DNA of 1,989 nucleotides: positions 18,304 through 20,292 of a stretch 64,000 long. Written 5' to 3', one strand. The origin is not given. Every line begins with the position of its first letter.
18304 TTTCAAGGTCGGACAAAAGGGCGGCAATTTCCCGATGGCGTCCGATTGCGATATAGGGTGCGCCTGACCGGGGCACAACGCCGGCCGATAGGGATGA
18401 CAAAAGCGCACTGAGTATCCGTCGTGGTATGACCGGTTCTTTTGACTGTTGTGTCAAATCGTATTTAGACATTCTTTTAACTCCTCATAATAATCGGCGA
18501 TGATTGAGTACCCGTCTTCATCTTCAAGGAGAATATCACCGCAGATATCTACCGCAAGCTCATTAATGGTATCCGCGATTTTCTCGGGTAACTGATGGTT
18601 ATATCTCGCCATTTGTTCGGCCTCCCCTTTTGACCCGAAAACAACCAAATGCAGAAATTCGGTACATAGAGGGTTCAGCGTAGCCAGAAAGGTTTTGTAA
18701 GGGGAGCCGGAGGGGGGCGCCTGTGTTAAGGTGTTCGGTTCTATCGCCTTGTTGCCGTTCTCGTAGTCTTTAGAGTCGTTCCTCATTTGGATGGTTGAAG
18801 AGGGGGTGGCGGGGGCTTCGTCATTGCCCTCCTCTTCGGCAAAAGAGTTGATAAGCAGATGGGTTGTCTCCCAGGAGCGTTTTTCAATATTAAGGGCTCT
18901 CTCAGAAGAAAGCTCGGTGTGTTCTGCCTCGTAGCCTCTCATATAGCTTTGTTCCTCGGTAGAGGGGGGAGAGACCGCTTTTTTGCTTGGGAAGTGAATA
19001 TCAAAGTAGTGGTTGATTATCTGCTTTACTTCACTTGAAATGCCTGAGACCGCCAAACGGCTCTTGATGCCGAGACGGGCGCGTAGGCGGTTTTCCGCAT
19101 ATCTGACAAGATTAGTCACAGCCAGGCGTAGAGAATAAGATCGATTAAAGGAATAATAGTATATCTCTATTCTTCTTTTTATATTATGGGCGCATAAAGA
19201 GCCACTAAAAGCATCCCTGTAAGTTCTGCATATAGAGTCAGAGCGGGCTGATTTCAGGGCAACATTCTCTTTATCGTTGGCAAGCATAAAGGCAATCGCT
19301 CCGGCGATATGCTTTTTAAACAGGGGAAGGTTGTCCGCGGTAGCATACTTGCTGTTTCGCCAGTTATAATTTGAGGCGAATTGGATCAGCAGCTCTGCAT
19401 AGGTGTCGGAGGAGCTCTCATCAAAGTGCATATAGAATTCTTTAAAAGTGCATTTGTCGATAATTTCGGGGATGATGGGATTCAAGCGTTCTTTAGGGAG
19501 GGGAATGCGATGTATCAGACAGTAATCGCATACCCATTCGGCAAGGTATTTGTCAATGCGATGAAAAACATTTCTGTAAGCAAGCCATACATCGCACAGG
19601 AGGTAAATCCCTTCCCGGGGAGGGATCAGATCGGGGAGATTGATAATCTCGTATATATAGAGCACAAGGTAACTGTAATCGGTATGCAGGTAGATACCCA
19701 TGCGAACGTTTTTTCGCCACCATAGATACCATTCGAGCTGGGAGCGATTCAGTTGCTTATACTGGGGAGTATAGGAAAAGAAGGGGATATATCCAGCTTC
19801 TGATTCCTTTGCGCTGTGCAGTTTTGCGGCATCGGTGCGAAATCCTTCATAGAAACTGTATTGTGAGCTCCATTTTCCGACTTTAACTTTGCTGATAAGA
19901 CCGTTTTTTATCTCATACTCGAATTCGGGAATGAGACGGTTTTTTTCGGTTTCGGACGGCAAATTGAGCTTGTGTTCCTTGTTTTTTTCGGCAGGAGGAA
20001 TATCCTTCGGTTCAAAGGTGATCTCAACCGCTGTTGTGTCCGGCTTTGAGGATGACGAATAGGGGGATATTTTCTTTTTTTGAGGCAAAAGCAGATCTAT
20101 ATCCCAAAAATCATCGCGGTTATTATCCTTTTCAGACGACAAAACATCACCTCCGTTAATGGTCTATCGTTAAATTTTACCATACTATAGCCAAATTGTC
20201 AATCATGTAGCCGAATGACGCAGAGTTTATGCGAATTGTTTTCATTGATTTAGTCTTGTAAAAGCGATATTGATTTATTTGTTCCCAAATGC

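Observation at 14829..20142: TerB-N/TerB-C + DUF2791-like ATPase + Lhr-like DEVH helicase operon: a Shango-type (Ter-associated) candidate anti-phage system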

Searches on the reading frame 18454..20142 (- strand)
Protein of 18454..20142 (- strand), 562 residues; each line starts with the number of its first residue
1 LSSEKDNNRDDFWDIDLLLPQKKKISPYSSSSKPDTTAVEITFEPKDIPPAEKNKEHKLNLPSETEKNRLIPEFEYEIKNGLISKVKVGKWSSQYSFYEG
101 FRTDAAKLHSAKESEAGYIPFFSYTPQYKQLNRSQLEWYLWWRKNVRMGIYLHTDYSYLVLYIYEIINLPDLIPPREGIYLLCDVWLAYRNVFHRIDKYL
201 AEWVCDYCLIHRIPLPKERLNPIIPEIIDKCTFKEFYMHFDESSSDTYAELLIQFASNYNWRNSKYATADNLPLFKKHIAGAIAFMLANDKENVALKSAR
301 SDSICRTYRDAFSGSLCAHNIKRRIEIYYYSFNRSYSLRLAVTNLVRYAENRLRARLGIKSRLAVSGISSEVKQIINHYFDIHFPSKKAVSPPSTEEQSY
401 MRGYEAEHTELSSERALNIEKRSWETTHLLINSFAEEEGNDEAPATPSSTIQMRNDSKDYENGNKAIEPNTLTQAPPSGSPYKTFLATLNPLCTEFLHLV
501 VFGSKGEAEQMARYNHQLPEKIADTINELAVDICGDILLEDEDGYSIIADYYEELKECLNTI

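Call 3: search_protein_families(library=pfam, proteins=[window:18454-20142:-], max_evalue=0.01)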
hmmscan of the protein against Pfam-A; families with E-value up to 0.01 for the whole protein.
window:18454-20142:- (562 aa): 2 families
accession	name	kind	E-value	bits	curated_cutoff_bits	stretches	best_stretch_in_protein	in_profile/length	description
PF13208.11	TerB_N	-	6.5e-18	65.7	25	1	99-214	32-138/207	TerB N-terminal domain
PF15615.11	TerB_C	-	8.2e-11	42.8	26.3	1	402-556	10-148/148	TerB-C domain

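Call 4: search_protein_families(library=padloc, proteins=[window:18454-20142:-], max_evalue=0.01)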
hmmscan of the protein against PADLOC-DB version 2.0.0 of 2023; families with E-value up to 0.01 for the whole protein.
window:18454-20142:- (562 aa): 1 family
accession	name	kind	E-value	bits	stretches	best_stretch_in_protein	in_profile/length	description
PDLC03958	SngA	-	1.9e-51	174.3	1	64-558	65-526/528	-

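Call 5: search_protein_families(library=ncbifam, proteins=[window:18454-20142:-], max_evalue=0.01)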
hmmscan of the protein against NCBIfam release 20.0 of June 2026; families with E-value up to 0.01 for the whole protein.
window:18454-20142:- (562 aa): 0 families

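Call 21: search_solved_structures(query=window:18454-20142:-, max_evalue=1)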
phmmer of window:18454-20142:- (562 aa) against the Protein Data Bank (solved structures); distinct sequences matched with E-value up to 1: 0.

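Call 23: find_homologous_proteins(query=window:18454-20142:-, max_evalue=0.00001)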
Query window:18454-20142:- (562 aa): 569 proteins with E <= 0.00001 among 7566 candidates; the best 120 are listed.
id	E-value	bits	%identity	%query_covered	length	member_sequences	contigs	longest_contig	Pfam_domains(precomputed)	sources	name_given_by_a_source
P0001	0.0e+0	1297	100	100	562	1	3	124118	PF13208.12,PF15615.12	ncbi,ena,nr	ncbi:MAG: hypothetical protein GX303_01465 [Clostridiales bacterium]|nr:hypothetical protein [Clostr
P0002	3.9e-236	803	63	100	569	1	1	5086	PF13208.12,PF15615.12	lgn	-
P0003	5.8e-205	700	56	100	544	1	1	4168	PF13208.12,PF15615.12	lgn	-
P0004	1.8e-129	451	41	99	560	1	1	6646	PF13208.12,PF15615.12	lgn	-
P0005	5.4e-124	433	41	97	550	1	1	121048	PF13208.12,PF15615.12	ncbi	-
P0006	9.9e-124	432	43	99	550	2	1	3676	PF13208.12,PF15615.12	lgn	-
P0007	3.8e-123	430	41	99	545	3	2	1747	PF13208.12,PF15615.12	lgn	-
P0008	7.8e-123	429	42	99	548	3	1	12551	PF13208.12,PF15615.12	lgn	-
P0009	1.5e-122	428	40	98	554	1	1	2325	PF13208.12,PF15615.12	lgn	-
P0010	9.1e-122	426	42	99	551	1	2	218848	PF13208.12,PF15615.12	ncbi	ncbi:MAG: TerB N-terminal domain-containing protein [Eubacteriales bacterium]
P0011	1.1e-121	425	39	98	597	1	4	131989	PF13208.12,PF15615.12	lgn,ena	-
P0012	4.1e-120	420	40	98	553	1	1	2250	PF13208.12,PF15615.12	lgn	-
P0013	6.7e-119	416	41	99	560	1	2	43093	PF13208.12,PF15615.12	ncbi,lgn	-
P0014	7.8e-119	416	38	97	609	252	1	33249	PF13208.12,PF15615.12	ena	-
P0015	1.0e-117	412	38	98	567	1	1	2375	PF13208.12,PF15615.12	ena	-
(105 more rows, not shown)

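Call 26: find_related_loci(query=A1, collection=genome_contigs, flank=10000)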
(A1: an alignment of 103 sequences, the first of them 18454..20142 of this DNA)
Query A1 (562 aa) in genome_contigs; peptide patterns used: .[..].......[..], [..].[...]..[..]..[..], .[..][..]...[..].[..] (x = any residue, [..] = any of these).
599 stretches matched a pattern (row limit reached: there are more); 514 encode a relative of the query (tblastn E <= 1e-3); the best 80 are kept; 80 distinct loci.
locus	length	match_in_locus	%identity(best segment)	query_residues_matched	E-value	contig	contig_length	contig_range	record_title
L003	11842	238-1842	40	4-555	1e-126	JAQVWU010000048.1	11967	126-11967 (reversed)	MAG: Eubacteriales bacterium isolate STF2_11 NODE_15484_length_11967_cov_3.011064_Sandtown_F2, whole genome shotgun sequ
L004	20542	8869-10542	39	10-559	9e-126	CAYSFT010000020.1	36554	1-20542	MAG TPA_asm: uncultured Lachnospiraceae bacterium isolate SRP315200_co1_909 genome assembly, contig: NODE_1473_length_36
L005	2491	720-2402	39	3-559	1e-130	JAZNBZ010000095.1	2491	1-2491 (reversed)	MAG: Candidatus Flemingiibacterium sp. isolate T1900044738_TS20190204.MAGScoT_cleanbin_000026 SGB_2036_k141_2119317, who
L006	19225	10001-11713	39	10-559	1e-122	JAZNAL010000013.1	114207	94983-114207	MAG: Candidatus Flemingiibacterium sp. isolate T1900044747_TS20190213.MAGScoT_cleanbin_000029 SGB_2129_k141_2215172, who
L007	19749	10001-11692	39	10-559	1e-122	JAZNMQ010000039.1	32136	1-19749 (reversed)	MAG: Candidatus Flemingiibacterium sp. isolate T1900044661_TS20190127.MAGScoT_cleanbin_000012 SGB_1524_k141_2716131, who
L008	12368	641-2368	38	10-555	7e-122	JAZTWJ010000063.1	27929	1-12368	MAG: Candidatus Flemingiibacterium sp. isolate T1900045334_YK20190023.MAGScoT_cleanbin_000027 SGB_6570_k141_2532801, who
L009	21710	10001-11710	38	10-559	8e-122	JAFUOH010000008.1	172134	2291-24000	MAG: Clostridia bacterium isolate RGIG4676 Roe_deer_Rectum-5__c830, whole genome shotgun sequence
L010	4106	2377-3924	40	12-551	2e-124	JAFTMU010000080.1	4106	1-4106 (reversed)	MAG: Clostridia bacterium isolate RGIG3961 Roe_deer_Cecum-4__c80579, whole genome shotgun sequence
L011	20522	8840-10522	38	3-559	4e-122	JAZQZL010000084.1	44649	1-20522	MAG: Candidatus Flemingiibacterium sp. isolate T1900045155_TC20190149.MAGScoT_cleanbin_000011 SGB_4976_k141_2000912, who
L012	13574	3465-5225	38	10-557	2e-121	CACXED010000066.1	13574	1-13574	MAG: uncultured Ruminococcus sp. isolate RUG11171 genome assembly, contig: RUG11171_asm_66, whole genome shotgun sequenc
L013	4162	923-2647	39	10-559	3e-123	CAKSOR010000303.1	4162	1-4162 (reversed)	MAG: uncultured Eubacteriales bacterium isolate REFINED_METABAT215_TOP10_CONTIGS_1500_ASSEMBLY_K77_MERGED__Hadza_MoBio_h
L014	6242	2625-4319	39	7-559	7e-121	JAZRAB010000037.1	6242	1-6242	MAG: Candidatus Flemingiibacterium sp. isolate T1900045149_TC20190143.MAGScoT_cleanbin_000007 SGB_4943_k141_1587263, who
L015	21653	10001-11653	38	3-559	1e-119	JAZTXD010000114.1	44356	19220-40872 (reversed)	MAG: Candidatus Flemingiibacterium sp. isolate T1900045331_YK20190020.MAGScoT_cleanbin_000017 SGB_6526_k141_610281, whol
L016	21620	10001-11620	38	3-559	2e-119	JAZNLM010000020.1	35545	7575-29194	MAG: Candidatus Flemingiibacterium sp. isolate T1900044670_TS20190136.MAGScoT_cleanbin_000024 SGB_1580_k141_440133, whol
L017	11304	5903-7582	38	5-559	6e-118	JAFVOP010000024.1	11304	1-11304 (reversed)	MAG: Clostridia bacterium isolate RGIG5253 Sheep_Colon-1__c181506, whole genome shotgun sequence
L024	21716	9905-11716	36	3-552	3e-116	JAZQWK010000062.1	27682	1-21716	MAG: Eubacteriales bacterium isolate T1900045166_TC20190160.MAGScoT_cleanbin_000011 SGB_5141_k141_261242, whole genome s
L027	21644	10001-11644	37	5-562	2e-115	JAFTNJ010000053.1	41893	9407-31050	MAG: Clostridia bacterium isolate RGIG3976 Roe_deer_Cecum-4__c3329, whole genome shotgun sequence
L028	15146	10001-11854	34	5-562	6e-115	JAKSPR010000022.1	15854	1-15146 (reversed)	MAG: Clostridia bacterium isolate Horse_feces208 MAG208_22, whole genome shotgun sequence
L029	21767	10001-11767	37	10-559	3e-114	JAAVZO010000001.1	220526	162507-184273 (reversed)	MAG: Clostridiales bacterium isolate ABMPRH_126_1 k141_88286, whole genome shotgun sequence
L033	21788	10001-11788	35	3-552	1e-113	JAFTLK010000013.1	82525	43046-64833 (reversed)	MAG: Clostridia bacterium isolate RGIG3925 Roe_deer_Cecum-3__c24927, whole genome shotgun sequence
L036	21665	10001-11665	37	1-560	6e-113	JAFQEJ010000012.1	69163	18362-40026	MAG: Clostridia bacterium isolate RGIG1743 Goat_Cecum-3__c292364, whole genome shotgun sequence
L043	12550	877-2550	38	10-559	4e-121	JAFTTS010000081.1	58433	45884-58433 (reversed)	MAG: Clostridia bacterium isolate RGIG4141 Roe_deer_Colon-1__c463492, whole genome shotgun sequence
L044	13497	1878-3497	39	10-561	8e-111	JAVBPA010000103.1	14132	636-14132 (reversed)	MAG: Eubacteriales bacterium isolate EPI_MAG_00124 c_000007002695, whole genome shotgun sequence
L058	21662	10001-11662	35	34-552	4e-108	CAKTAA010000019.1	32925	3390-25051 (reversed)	MAG: uncultured Eubacteriales bacterium isolate REFINED_METABAT215_SUBJECT_CONTIGS_1500_ASSEMBLY_K77_MERGED__Pilot_MoBio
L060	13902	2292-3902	35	5-551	5e-108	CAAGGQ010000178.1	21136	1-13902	MAG TPA_asm: Clostridia bacterium, isolate HGM12691, WGS project CAAGGQ010000000 data, contig: SRS476212_61_k119_393067,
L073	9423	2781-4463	36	3-560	7e-106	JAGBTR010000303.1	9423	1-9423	MAG: Clostridia bacterium isolate RGIG9437 Yak_Cecum-2__c949492, whole genome shotgun sequence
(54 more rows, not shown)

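Call 32: search_protein_families(library=pfam, proteins=[L024:11812-13968:+, L033:11805-14018:+, L058:11706-13754:+, L028:12261-14393:+, L003:3347-5995:+, L044:5052-7685:+, L036:13054-14784:+, L036:14900-16387:+, L017:9136-10248:+, L017:10293-11249:+], max_evalue=0.001)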
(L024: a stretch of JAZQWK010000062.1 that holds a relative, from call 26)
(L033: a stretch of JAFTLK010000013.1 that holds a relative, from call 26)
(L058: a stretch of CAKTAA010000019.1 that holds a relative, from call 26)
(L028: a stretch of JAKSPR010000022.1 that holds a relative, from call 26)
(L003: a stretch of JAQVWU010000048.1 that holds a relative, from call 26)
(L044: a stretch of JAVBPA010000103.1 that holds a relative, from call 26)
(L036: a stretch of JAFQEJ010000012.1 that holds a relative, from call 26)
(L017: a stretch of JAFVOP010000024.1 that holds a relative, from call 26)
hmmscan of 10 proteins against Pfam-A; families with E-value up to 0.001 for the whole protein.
L024:11812-13968:+ (718 aa): 2 families
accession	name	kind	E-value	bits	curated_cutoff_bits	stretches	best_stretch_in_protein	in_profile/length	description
PF00905.27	Transpeptidase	-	2.1e-58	198.4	22.1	1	395-706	1-292/299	Penicillin binding protein transpeptidase domain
PF03717.20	PBP_dimer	-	1.4e-29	104.2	24.4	1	74-341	2-178/180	Penicillin-binding Protein dimerisation domain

L033:11805-14018:+ (737 aa): 2 families
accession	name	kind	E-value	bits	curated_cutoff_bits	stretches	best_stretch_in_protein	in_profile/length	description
PF00905.27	Transpeptidase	-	6.9e-59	199.9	22.1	1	414-725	1-292/299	Penicillin binding protein transpeptidase domain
PF03717.20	PBP_dimer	-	8.6e-27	95.1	24.4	1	93-361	2-179/180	Penicillin-binding Protein dimerisation domain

L058:11706-13754:+ (682 aa): 2 families
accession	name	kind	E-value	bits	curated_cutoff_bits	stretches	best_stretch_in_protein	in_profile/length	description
PF00905.27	Transpeptidase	-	1.2e-53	182.7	22.1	1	356-672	1-295/299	Penicillin binding protein transpeptidase domain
PF03717.20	PBP_dimer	-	9.7e-30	104.7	24.4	1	58-303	3-179/180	Penicillin-binding Protein dimerisation domain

L028:12261-14393:+ (710 aa): 2 families
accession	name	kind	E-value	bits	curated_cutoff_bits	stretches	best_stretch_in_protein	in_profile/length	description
PF00905.27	Transpeptidase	-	2.2e-56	191.7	22.1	1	384-697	1-292/299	Penicillin binding protein transpeptidase domain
PF03717.20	PBP_dimer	-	3.8e-27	96.3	24.4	1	73-330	2-178/180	Penicillin-binding Protein dimerisation domain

L003:3347-5995:+ (882 aa): 3 families
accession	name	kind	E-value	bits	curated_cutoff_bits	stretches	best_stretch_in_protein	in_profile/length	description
PF01411.24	tRNA-synt_2c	-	2.3e-198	660.7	30.3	1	8-559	1-552/552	tRNA synthetases class II (A)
PF07973.19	tRNA_SAD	-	9e-19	67.6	24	1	656-699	1-44/44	Threonyl and Alanyl tRNA synthetase second additional domain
PF02272.25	DHHA1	-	8.4e-12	45.9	25.9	1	776-876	3-100/102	DHHA1 domain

L044:5052-7685:+ (877 aa): 3 families
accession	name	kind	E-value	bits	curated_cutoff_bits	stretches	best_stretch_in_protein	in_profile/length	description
PF01411.24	tRNA-synt_2c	-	6e-196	652.7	30.3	1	8-551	1-549/552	tRNA synthetases class II (A)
PF07973.19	tRNA_SAD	-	2.6e-18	66.2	24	1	651-694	1-44/44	Threonyl and Alanyl tRNA synthetase second additional domain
PF02272.25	DHHA1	-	4.9e-11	43.4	25.9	1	783-868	16-97/102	DHHA1 domain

L036:13054-14784:+ (576 aa): 1 family
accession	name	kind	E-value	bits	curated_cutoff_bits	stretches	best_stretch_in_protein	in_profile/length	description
PF09852.15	DUF2079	-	3e-52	178.7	28.2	1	151-526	8-400/459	Predicted membrane protein (DUF2079)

L036:14900-16387:+ (495 aa): 0 families

L017:9136-10248:+ (370 aa): 1 family
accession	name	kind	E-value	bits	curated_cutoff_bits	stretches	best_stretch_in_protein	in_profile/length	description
PF04346.18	EutH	-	6.5e-115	384.5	25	1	2-349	3-350/351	Ethanolamine utilisation protein, EutH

L017:10293-11249:+ (318 aa): 0 families

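Call 33: search_protein_families(library=pfam, proteins=[L004:12093-13100:+, L043:4118-5131:+, L027:12971-13873:+, L027:13726-14955:+, L060:5240-6175:+, L060:6028-7260:+, L009:13094-13567:+, L029:13158-13685:+, L006:13099-13569:+, L073:4490-5287:+], max_evalue=0.001)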
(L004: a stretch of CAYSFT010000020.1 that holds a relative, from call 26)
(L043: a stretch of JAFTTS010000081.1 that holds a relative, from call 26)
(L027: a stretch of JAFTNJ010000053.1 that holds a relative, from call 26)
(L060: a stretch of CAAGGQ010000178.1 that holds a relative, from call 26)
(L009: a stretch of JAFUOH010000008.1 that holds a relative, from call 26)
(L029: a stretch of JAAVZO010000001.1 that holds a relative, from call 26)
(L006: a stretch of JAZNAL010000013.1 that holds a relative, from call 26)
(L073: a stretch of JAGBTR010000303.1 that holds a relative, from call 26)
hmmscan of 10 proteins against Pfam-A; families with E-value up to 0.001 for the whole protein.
L004:12093-13100:+ (335 aa): 2 families
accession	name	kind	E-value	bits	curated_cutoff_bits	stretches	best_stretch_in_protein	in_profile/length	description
PF06452.16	CBM9_1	-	8.9e-10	39.2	23.4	1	40-199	1-151/185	Carbohydrate family 9 binding domain-like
PF15756.10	DUF4690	-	0.00065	20.7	30.7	0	243-332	5-92/96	Small Novel Rich in Cartilage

L043:4118-5131:+ (337 aa): 1 family
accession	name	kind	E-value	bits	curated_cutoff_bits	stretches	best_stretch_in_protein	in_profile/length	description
PF06452.16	CBM9_1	-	4.2e-10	40.2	23.4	1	40-198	1-150/185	Carbohydrate family 9 binding domain-like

L027:12971-13873:+ (300 aa): 1 family
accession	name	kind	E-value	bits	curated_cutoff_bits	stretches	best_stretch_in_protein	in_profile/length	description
PF02811.25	PHP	-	5.1e-16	59.9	26.4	1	27-219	2-163/164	PHP domain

L027:13726-14955:+ (409 aa): 1 family
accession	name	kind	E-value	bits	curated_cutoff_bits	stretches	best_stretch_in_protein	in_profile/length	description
PF04346.18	EutH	-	1.5e-109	366.9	25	1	51-398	4-351/351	Ethanolamine utilisation protein, EutH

L060:5240-6175:+ (311 aa): 1 family
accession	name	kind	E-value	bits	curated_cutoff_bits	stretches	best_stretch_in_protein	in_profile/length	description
PF02811.25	PHP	-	3.7e-16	60.3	26.4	1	38-230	2-163/164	PHP domain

L060:6028-7260:+ (410 aa): 1 family
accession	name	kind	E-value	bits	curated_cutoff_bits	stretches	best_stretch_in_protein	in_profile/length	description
PF04346.18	EutH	-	3.1e-108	362.6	25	1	51-396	4-349/351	Ethanolamine utilisation protein, EutH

L009:13094-13567:+ (157 aa): 1 family
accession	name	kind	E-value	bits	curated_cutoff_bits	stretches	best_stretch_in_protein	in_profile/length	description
PF04073.20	tRNA_edit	-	1.5e-24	86.9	25.5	1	21-139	1-122/123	Aminoacyl-tRNA editing domain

L029:13158-13685:+ (175 aa): 3 families
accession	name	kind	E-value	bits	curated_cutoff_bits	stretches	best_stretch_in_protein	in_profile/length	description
PF00583.31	Acetyltransf_1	-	3.7e-12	47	20.7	1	32-140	16-116/116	Acetyltransferase (GNAT) family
PF13508.13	Acetyltransf_7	-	3.8e-08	34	27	1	51-141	3-83/84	Acetyltransferase (GNAT) domain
PF13673.13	Acetyltransf_10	-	4.1e-05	24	23.6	1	45-157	27-124/128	Acetyltransferase (GNAT) domain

L006:13099-13569:+ (156 aa): 1 family
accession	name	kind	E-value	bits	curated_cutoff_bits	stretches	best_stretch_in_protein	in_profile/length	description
PF04073.20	tRNA_edit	-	3.4e-23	82.5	25.5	1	21-139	1-122/123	Aminoacyl-tRNA editing domain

L073:4490-5287:+ (265 aa): 1 family
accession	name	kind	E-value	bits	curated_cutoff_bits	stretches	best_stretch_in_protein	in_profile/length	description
PF13472.12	Lipase_GDSL_2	-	7.1e-11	43.4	32.9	1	34-226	1-176/178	GDSL-like Lipase/Acylhydrolase family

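Call 34: predict_structure(alignment_id=A1)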
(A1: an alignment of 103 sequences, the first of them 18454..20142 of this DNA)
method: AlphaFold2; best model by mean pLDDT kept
length: 562 residues; sequences in the alignment: 103
mean_pLDDT: 84.5   pTM: 0.64
mean pLDDT of the five models: 84.5, 83.6, 83.6, 83.5, 83.4
residues with pLDDT >= 90: 367; 70-90: 73; 50-70: 64; < 50: 58
segments of 3 or more residues with pLDDT < 50: 1-5, 28-33, 53-57, 439-477
pLDDT, mean of each block of 10 residues (from residue 1): 50 69 54 56 61 50 73 92 94 90 97 96 96 98 98 98 98 98 98 97 98 95 94 93 90 95 97 98 95 82 90 94 96 91 97 96 94 97 83 55 61 82 89 63 40 37 40 54 95 98 97 97 98 97 96 96 75
secondary structure, 60 per line:
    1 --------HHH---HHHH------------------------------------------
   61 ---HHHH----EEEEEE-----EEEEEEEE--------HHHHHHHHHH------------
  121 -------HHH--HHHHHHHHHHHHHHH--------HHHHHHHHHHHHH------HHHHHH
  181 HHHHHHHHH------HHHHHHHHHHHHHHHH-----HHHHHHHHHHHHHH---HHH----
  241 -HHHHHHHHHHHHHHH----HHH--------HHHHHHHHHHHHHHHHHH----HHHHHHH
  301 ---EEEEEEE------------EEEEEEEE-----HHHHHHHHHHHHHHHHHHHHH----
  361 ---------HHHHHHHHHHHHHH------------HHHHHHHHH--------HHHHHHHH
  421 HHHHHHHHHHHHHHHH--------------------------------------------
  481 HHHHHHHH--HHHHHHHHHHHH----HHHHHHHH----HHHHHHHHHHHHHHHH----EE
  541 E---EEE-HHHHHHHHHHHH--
elements in order: H15-18 H64-67 E72-77 E83-90 H99-108 H133-147 H156-168 H175-189 H196-211 H217-230 H242-256 H272-289 H294-300 E304-310 E323-330 H336-356 H370-383 H396-404 H413-436 H481-488 H491-502 H507-514 H519-534 E539-541 E545-547 H549-560

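Call 38: fold_search(model_id=the predicted structure, library=pdb)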
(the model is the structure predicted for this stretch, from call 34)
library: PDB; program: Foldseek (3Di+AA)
matches with E <= 10: 211; with E <= 0.001: 0
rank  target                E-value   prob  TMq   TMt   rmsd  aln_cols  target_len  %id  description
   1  5hsm                  4.0e-01  0.90  0.11  0.35   5.2        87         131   11  CRYSTAL STRUCTURE OF MYCOBACTERIUM TUBERCULOSIS MARR FAMILY PROTEIN RV2887 (released 2017-02-01)
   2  7d98_Q                4.9e-01  0.94  0.10  0.19   3.7        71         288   21  Crystal structure of full-length CbnR complexed with the target DNA complex (released 2021-03-10)
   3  8wpa_D                5.2e-01  0.96  0.11  0.53   3.6        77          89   16  Crystal Structure of the Acinetobacter baumannii LysR family regulator AceR DNA-binding domain (H32) (released 2025-04-16)
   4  5xxp_A                5.7e-01  0.90  0.10  0.49   3.8        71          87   18  Crystal structure of CbnR_DBD-DNA complex (released 2018-01-17)
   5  6vvt_F                6.9e-01  0.13  0.10  0.18  25.2       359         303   10  Crystal structure of a Mycobacterium smegmatis transcription initiation complex with Rifampicin-resistant RNA polymera (released 2020-10-21)
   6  1b9n_A                7.6e-01  0.91  0.11  0.21   3.7        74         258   23  REGULATOR FROM ESCHERICHIA COLI (released 2000-03-15)
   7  5z4z_B                7.6e-01  0.77  0.10  0.44   4.3        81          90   14  Crystal structure of PaCysB NTD domain with space group C2 (released 2019-01-23)
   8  3isp_B                8.0e-01  0.82  0.10  0.19   5.3        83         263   19  Crystal structure of ArgP from Mycobacterium tuberculosis (released 2010-02-16)
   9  5y9s_C                8.8e-01  0.69  0.10  0.17   4.4        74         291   14  Crystal structure of VV2_1132, a LysR family transcriptional regulator (released 2018-03-28)
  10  9qo4_C                8.8e-01  0.11  0.16  0.20  27.4       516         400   11  Dissociation-state-3 of 9-subunit CSN and SCF (SKP1-SKP2-CKS1) complex (released 2026-02-04)
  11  5y2v_B                1.0e+00  0.69  0.10  0.17   5.3        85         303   12  Strcutrue of the full-length CcmR complexed with 2-OG from Synechocystis PCC6803 (released 2017-12-27)
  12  4pwx_E                1.0e+00  0.14  0.16  0.26  20.1       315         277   12  Crystal structure of an ATP-bound Get3-Get4-Get5 complex from S.cerevisiae (released 2014-04-09)
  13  5y2v_A                1.1e+00  0.80  0.11  0.19   3.9        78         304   17  Strcutrue of the full-length CcmR complexed with 2-OG from Synechocystis PCC6803 (released 2017-12-27)
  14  6vvv_F                1.1e+00  0.11  0.10  0.17  25.1       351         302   12  Crystal structure of a Mycobacterium smegmatis transcription initiation complex with Rifampicin-resistant RNA polymera (released 2020-10-21)
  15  5bw8_C                1.1e+00  0.11  0.15  0.25  20.2       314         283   11  2.8 A crystal structure of a Get3-Get4-Get5 intermediate complex from S.cerevisiae (released 2015-10-14)
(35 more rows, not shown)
